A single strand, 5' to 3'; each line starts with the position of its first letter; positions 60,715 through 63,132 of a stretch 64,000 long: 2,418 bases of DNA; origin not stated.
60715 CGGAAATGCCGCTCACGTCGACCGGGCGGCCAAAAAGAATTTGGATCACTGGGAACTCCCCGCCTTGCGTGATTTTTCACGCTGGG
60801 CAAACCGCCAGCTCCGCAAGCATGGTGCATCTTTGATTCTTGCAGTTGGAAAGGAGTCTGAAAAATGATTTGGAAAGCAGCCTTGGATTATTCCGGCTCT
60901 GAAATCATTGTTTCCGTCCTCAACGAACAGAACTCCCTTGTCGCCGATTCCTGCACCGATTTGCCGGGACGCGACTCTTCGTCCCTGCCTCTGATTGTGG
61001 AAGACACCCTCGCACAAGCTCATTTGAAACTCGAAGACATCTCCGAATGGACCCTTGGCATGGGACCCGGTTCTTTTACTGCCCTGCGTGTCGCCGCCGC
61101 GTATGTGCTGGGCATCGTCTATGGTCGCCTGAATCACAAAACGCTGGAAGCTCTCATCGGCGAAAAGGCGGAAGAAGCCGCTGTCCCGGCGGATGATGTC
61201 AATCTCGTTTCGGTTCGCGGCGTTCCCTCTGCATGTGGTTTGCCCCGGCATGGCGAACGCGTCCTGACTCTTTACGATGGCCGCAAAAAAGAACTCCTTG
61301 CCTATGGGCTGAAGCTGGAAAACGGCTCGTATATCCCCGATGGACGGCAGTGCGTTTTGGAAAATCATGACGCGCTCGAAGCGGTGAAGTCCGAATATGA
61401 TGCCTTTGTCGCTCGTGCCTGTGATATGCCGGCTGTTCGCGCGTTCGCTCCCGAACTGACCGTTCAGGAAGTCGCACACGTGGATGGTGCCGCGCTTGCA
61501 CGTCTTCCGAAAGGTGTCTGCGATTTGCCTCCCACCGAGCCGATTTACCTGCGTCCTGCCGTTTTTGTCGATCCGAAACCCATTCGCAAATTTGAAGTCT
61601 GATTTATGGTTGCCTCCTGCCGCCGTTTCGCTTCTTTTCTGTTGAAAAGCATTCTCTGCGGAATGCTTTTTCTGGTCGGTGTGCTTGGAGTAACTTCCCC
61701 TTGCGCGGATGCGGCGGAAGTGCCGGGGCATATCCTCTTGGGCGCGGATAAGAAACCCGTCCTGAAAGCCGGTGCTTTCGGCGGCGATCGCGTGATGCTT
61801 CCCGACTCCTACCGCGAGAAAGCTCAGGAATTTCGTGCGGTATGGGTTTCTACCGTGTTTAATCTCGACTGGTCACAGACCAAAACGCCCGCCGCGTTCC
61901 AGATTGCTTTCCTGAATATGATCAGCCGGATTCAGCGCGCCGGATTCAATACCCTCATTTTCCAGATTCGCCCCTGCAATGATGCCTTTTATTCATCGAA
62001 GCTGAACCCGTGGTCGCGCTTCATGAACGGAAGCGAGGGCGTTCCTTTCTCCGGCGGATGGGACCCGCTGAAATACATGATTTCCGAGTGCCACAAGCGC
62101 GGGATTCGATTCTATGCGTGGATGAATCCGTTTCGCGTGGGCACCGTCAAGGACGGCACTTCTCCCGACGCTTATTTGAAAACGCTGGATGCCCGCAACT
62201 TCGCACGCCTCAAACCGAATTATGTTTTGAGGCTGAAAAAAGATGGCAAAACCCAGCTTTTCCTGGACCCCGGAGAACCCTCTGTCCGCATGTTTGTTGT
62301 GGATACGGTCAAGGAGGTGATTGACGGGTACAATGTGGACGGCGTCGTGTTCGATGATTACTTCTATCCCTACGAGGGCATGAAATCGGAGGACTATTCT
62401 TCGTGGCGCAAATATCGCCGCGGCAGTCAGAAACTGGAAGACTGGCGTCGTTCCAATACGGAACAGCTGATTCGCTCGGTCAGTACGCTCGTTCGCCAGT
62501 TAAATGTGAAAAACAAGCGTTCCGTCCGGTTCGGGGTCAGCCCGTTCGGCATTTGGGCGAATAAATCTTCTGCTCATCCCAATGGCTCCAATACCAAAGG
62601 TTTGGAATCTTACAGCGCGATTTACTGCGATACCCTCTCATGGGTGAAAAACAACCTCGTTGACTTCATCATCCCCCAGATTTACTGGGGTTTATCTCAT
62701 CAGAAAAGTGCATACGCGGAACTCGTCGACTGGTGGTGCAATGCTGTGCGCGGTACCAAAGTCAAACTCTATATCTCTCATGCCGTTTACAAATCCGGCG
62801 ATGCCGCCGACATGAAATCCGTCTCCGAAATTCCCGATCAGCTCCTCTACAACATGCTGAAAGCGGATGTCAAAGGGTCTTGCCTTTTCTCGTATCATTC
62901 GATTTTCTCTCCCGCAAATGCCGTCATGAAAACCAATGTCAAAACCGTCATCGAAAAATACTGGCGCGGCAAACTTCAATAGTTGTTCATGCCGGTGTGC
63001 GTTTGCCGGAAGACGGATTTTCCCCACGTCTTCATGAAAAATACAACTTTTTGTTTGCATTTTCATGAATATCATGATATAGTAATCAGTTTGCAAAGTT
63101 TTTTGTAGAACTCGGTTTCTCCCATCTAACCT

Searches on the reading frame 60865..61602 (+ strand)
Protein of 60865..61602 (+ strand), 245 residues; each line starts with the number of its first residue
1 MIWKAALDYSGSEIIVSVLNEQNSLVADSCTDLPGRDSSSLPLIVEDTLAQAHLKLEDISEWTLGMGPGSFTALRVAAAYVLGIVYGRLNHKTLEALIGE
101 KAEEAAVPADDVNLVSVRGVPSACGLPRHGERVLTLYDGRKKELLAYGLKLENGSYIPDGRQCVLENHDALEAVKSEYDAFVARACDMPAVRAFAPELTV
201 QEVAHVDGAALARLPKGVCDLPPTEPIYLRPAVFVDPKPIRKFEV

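Call 69: search_protein_families(library=pfam, proteins=[window:60865-61602:+], max_evalue=0.01)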
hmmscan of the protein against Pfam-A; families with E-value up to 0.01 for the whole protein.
window:60865-61602:+ (245 aa): 1 family
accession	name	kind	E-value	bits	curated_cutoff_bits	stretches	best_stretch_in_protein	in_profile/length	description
PF00814.31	TsaD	-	2.1e-06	28.1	24.8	1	39-86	31-78/264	tRNA N6-adenosine threonylcarbamoyltransferase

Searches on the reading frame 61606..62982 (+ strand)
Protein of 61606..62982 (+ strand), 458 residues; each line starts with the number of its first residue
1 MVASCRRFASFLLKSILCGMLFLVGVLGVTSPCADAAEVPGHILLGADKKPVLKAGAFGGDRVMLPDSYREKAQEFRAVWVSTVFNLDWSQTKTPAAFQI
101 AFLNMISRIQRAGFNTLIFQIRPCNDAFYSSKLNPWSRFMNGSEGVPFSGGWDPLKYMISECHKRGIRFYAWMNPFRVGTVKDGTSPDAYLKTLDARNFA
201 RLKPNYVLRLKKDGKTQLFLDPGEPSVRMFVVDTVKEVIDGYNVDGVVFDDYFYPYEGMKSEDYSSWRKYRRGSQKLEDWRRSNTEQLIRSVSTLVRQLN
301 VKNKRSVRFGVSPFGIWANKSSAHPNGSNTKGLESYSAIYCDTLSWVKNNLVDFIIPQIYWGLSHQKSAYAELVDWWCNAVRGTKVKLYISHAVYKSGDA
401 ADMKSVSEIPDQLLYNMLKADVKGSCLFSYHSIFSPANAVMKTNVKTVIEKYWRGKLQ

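Call 47: search_protein_families(library=pfam, proteins=[window:61606-62982:+], max_evalue=0.001)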
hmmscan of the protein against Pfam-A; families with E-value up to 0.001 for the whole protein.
window:61606-62982:+ (458 aa): 1 family
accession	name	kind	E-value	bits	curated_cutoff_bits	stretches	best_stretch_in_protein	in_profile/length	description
PF02638.21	GHL10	-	3.2e-59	201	27.9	1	75-401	1-303/311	Glycosyl hydrolase-like 10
